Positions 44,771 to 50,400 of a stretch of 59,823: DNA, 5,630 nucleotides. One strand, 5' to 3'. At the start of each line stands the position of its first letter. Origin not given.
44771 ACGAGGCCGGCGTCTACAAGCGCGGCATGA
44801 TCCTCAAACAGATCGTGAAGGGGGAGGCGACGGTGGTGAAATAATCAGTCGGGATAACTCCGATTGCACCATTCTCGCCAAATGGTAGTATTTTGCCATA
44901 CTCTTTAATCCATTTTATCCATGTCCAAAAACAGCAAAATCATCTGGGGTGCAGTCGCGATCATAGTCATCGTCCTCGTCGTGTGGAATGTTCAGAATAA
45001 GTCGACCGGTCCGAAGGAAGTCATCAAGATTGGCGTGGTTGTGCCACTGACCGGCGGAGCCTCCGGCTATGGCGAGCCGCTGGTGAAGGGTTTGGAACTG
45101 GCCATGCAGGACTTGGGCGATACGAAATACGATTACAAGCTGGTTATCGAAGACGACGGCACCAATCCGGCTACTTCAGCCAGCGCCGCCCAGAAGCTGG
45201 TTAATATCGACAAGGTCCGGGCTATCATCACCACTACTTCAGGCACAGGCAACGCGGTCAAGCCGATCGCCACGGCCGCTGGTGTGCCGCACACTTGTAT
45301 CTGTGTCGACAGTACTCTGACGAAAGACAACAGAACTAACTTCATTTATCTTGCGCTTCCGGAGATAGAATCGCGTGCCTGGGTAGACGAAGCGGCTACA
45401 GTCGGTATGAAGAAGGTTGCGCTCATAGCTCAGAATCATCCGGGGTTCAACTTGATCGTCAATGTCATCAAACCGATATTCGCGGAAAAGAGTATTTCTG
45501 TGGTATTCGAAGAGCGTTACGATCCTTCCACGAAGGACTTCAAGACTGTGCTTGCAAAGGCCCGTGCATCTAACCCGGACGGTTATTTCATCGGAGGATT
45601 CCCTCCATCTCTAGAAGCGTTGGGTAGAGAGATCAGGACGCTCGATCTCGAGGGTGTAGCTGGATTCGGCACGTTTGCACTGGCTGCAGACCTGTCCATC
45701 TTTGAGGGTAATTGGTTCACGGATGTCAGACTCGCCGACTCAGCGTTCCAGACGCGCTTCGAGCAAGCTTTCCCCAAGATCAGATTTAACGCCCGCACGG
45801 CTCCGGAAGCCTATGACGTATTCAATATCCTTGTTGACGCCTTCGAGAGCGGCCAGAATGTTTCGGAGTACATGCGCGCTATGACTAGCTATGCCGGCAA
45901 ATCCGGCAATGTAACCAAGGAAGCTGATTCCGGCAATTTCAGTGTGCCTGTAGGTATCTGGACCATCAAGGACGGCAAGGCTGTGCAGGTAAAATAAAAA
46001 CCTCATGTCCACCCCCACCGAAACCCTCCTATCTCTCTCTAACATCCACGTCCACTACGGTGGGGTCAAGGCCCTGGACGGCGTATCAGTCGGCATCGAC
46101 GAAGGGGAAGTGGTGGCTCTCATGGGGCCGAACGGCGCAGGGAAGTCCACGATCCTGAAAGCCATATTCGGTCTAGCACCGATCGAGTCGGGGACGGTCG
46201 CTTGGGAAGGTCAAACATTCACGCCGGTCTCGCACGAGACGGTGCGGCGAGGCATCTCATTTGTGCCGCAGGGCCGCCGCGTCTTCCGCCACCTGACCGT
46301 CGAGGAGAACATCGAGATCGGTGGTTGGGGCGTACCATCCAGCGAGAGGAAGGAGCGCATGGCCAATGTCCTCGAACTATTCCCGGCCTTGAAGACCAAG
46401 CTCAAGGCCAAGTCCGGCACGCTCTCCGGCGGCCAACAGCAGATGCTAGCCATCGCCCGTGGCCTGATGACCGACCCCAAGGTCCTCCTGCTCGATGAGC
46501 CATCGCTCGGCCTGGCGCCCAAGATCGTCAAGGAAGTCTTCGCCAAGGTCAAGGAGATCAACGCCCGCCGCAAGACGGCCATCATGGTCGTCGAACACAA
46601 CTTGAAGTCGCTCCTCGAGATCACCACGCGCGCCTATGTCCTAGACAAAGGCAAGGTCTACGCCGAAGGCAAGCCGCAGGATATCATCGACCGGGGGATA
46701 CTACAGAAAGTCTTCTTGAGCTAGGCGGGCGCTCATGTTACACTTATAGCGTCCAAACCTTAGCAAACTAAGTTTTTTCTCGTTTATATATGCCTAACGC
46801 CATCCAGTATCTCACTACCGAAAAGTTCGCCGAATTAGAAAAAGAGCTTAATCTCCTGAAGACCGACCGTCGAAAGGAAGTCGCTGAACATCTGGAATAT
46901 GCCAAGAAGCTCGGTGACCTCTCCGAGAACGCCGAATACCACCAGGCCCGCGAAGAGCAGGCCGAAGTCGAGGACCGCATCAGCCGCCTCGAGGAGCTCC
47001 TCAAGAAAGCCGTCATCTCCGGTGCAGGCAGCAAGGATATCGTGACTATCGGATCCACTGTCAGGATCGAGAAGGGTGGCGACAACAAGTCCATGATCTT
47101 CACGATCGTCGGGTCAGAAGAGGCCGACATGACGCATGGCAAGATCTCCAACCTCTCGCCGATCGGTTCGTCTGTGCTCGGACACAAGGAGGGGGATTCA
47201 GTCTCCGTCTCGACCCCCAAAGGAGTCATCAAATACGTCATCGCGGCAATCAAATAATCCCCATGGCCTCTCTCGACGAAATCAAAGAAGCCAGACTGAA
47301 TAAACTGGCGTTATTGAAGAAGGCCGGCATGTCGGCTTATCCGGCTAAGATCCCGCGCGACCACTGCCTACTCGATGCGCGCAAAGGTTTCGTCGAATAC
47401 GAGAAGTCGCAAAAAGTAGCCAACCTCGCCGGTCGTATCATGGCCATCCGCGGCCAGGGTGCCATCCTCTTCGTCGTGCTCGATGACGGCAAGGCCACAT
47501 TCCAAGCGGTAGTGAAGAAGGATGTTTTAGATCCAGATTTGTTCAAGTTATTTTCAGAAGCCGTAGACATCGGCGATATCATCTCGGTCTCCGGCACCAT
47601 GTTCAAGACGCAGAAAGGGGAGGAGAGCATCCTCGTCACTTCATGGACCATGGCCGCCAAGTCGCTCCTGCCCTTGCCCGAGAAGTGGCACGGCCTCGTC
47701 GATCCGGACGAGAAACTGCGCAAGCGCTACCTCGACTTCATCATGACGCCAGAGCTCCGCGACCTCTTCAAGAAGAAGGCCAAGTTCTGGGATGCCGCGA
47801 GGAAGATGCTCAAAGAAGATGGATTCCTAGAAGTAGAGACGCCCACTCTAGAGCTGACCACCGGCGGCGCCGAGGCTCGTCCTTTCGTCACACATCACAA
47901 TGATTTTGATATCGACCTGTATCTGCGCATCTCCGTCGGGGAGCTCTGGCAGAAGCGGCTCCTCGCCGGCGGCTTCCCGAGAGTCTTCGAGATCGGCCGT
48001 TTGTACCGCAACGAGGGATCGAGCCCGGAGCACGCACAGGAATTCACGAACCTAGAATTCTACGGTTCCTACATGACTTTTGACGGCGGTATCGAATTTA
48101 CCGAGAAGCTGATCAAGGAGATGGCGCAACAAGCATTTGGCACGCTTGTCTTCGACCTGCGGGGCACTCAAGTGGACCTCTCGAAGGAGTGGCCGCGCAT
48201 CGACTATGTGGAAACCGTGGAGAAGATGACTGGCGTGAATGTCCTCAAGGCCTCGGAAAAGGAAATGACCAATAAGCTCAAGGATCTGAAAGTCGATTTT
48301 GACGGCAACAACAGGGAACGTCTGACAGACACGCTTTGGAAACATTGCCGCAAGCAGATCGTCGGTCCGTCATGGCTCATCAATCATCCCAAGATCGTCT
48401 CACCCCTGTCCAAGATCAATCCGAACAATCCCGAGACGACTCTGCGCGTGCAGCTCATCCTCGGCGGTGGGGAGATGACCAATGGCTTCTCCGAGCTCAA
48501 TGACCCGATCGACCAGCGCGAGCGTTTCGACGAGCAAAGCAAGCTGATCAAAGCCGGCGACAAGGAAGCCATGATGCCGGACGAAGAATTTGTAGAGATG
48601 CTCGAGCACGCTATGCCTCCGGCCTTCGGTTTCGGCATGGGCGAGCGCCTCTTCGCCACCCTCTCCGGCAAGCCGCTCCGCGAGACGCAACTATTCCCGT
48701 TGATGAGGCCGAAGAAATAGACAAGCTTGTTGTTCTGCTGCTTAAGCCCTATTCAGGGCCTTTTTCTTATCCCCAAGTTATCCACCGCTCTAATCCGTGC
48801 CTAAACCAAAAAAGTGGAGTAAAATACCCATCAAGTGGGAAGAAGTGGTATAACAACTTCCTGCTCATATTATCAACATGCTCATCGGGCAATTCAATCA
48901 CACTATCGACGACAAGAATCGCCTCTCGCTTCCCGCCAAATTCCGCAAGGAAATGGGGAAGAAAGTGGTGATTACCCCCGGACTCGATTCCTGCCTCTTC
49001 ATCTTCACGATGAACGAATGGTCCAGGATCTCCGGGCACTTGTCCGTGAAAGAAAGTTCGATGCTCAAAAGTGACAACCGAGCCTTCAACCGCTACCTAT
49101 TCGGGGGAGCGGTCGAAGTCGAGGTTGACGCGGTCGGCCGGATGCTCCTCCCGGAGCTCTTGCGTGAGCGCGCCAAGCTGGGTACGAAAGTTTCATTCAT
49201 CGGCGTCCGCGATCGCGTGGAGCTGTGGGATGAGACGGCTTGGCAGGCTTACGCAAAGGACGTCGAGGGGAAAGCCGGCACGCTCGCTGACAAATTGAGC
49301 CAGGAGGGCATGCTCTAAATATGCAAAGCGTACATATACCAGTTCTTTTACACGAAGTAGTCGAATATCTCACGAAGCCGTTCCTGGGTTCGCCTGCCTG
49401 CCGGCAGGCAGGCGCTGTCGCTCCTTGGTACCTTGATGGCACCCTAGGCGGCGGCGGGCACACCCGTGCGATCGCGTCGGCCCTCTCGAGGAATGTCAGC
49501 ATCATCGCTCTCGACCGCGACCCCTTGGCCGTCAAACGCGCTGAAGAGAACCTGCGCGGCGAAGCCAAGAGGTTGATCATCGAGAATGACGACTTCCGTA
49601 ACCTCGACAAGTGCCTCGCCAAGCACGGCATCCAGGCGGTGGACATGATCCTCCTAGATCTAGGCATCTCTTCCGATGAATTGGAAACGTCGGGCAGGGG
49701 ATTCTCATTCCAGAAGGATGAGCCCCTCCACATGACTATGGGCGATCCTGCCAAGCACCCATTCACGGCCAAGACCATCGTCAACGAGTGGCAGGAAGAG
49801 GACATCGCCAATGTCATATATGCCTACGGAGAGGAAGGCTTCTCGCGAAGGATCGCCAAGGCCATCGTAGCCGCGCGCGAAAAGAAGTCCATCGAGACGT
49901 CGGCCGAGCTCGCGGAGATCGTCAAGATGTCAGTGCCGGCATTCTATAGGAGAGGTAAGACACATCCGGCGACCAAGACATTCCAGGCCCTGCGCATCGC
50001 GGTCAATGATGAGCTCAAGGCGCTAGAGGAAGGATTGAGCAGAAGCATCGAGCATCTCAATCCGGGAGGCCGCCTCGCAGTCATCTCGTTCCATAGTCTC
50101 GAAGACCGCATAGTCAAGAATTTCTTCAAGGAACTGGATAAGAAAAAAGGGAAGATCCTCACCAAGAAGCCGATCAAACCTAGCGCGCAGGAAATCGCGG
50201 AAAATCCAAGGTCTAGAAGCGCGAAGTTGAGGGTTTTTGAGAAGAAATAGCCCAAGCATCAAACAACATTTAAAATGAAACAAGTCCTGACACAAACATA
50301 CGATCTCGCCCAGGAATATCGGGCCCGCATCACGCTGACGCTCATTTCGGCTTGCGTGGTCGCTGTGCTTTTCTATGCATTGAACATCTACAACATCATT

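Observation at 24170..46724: Thirteen membrane-anchored LivK-type binding proteins interleaved with one dispersed livH/livM/livG/livF set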

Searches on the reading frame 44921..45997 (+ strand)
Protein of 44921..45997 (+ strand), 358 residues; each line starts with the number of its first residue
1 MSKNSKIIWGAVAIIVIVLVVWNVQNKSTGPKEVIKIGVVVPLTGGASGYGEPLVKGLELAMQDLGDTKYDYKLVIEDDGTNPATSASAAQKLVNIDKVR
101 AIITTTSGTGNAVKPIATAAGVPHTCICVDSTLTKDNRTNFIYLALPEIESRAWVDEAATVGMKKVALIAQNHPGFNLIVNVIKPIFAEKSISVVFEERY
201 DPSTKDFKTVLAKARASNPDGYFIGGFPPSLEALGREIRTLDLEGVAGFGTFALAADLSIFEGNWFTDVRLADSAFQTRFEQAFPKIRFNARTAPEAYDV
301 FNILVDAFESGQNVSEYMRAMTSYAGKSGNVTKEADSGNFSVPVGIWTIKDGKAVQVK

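Call 5: search_protein_families(library=pfam, proteins=[window:44921-45997:+], max_evalue=0.01)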
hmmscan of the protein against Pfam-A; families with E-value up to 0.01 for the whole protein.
window:44921-45997:+ (358 aa): 3 families
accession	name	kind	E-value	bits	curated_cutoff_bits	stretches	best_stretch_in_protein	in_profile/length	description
PF13458.12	Peripla_BP_6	-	1.9e-42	146.6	31.7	1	35-352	2-342/343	Periplasmic binding protein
PF01094.35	ANF_receptor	-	1.6e-09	37.7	25.4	1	69-214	22-169/353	Receptor family ligand binding region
PF13433.12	Peripla_BP_5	-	0.00022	20.9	27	1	35-116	1-87/363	Periplasmic binding protein domain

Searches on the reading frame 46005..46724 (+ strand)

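Call 11: search_protein_families(library=pfam, proteins=[window:46005-46724:+], max_evalue=0.01)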
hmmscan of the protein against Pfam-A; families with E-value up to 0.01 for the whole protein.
window:46005-46724:+ (239 aa): 9 families
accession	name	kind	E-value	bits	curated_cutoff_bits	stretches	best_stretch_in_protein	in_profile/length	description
PF00005.33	ABC_tran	-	6.2e-38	130.9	25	1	24-167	1-136/137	ABC transporter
PF13304.12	AAA_21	-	2.8e-11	44.5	27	2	37-75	2-50/304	AAA domain, putative AbiEii toxin, Type IV TA system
PF02463.25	SMC_N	-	7.9e-06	25.9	40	1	34-57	24-48/220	RecF/RecN/SMC N terminal domain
PF13555.12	AAA_29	-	6.4e-05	23.1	27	1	24-54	12-42/61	P-loop containing region of AAA domain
PF13476.12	AAA_23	-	0.00032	21.8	27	1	35-55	20-40/201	AAA domain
PF13401.12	AAA_22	-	0.0031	18.3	27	0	35-165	6-92/130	AAA domain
PF13175.12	AAA_15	-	0.0062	16.6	32.1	0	27-54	17-43/374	AAA ATPase domain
PF13481.12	AAA_25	-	0.0078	16.3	27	0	31-51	30-50/195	AAA domain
PF01926.29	MMR_HSR1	-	0.0091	16.5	21.9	0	37-78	2-40/113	50S ribosome-binding GTPase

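Call 34: search_protein_families(library=ncbifam, proteins=[window:46005-46724:+], max_evalue=0.01)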
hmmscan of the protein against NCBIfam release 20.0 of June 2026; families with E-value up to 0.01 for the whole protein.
window:46005-46724:+ (239 aa): 191 families (the best 25 are shown)
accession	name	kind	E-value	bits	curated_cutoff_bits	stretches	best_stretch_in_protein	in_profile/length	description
TIGR03410.1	urea_trans_UrtE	equivalog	1.3e-68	230.9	285.8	1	9-233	1-225/230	urea ABC transporter ATP-binding subunit UrtE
NF008626.0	PRK11614.1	equivalog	1.3e-58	198.3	441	1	6-223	3-220/237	high-affinity branched-chain amino acid ABC transporter ATP-binding protein LivF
TIGR04406.1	LPS_export_lptB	equivalog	2.8e-48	164.3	240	1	9-238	2-233/239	LPS export ABC transporter ATP-binding protein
TIGR01188.1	drrA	subfamily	3.6e-46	157.8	312.45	1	17-228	2-212/302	daunorubicin resistance ABC transporter, ATP-binding protein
TIGR00968.1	3a0106s01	subfamily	1.9e-42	145.4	342.75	1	11-230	3-221/237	sulfate ABC transporter ATP-binding protein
NF011967.0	PRK15439.1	equivalog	2.7e-42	144.9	586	1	5-234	8-234/510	autoinducer 2 ABC transporter ATP-binding protein LsrA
TIGR03265.1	PhnT2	equivalog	8.9e-42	143.6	457.7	1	7-229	3-224/353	putative 2-aminoethylphosphonate ABC transporter ATP-binding protein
TIGR03411.1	urea_trans_UrtD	equivalog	7e-41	140.5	304.1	1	8-229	2-231/242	urea ABC transporter ATP-binding protein UrtD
NF008449.1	PRK11300.1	equivalog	2.3e-40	138.5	362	2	118-233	133-247/255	high-affinity branched-chain amino acid ABC transporter ATP-binding protein LivG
TIGR03375.1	type_I_sec_LssB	subfamily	8.8e-40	136.7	693.1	1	9-229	466-690/696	type I secretion system permease/ATPase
NF007027.0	PRK09493.1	equivalog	9.7e-39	133.1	379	1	10-231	3-227/240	glutamine ABC transporter ATP-binding protein GlnQ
NF006987.0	PRK09452.1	equivalog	1.5e-38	132.5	482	1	5-229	14-237/378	spermidine/putrescine ABC transporter ATP-binding protein PotA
NF010060.0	PRK13537.1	equivalog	3.2e-38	131.4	521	1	7-232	14-238/314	nodulation factor ABC transporter ATP-binding protein NodI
TIGR03005.1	ectoine_ehuA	equivalog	5e-38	130.7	345.4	1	11-229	3-236/252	ectoine/hydroxyectoine ABC transporter ATP-binding protein EhuA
TIGR04521.1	ECF_ATPase_2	equivalog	8.9e-38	129.9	330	1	21-230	18-236/279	energy-coupling factor transporter ATPase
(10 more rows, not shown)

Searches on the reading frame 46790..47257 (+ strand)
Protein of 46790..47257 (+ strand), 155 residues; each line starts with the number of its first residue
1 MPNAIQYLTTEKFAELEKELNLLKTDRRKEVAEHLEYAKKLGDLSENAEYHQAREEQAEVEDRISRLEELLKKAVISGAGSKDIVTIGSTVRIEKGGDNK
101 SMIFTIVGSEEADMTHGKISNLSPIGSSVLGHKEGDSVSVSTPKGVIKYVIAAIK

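Call 11: search_protein_families(library=pfam, proteins=[window:46790-47257:+], max_evalue=0.01)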
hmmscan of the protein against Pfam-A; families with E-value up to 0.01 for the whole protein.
window:46790-47257:+ (155 aa): 2 families
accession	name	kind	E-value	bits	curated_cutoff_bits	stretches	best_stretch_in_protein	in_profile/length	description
PF01272.25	GreA_GreB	-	1.1e-23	83.5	26.9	1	81-155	2-76/77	Transcription elongation factor, GreA/GreB, C-term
PF03449.20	GreA_GreB_N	-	1.1e-22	80.4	24.5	1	7-76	2-71/71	Transcription elongation factor, N-terminal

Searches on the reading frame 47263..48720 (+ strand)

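Call 11: search_protein_families(library=pfam, proteins=[window:47263-48720:+], max_evalue=0.01)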
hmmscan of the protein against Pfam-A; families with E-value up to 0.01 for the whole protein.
window:47263-48720:+ (485 aa): 2 families
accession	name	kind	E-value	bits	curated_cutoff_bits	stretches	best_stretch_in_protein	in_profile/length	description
PF00152.25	tRNA-synt_2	-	5e-62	210.1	25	1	149-481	3-307/308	tRNA synthetases class II (D, K and N)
PF01336.31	tRNA_anti-codon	-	9.6e-13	48.3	27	1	55-129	3-73/75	OB-fold nucleic acid binding domain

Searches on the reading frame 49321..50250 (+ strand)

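Call 11: search_protein_families(library=pfam, proteins=[window:49321-50250:+], max_evalue=0.01)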
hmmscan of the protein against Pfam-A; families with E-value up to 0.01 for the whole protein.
window:49321-50250:+ (309 aa): 5 families
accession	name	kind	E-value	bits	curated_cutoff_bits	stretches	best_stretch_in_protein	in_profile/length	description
PF01795.25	Methyltransf_5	-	5.6e-105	351.7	27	1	3-309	2-309/309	MraW methylase family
PF01189.24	Methyltr_RsmB-F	-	8.4e-06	26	27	1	36-117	11-90/199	16S rRNA methyltransferase RsmB/F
PF13847.12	Methyltransf_31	-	0.0022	18.1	27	0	43-113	13-81/145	Methyltransferase domain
PF13649.12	Methyltransf_25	-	0.0036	18.4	27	0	39-96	3-59/97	Methyltransferase domain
PF03934.19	T2SSK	-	0.0099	16.7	24.2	0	163-204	8-48/63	Type II secretion system (T2SS), protein K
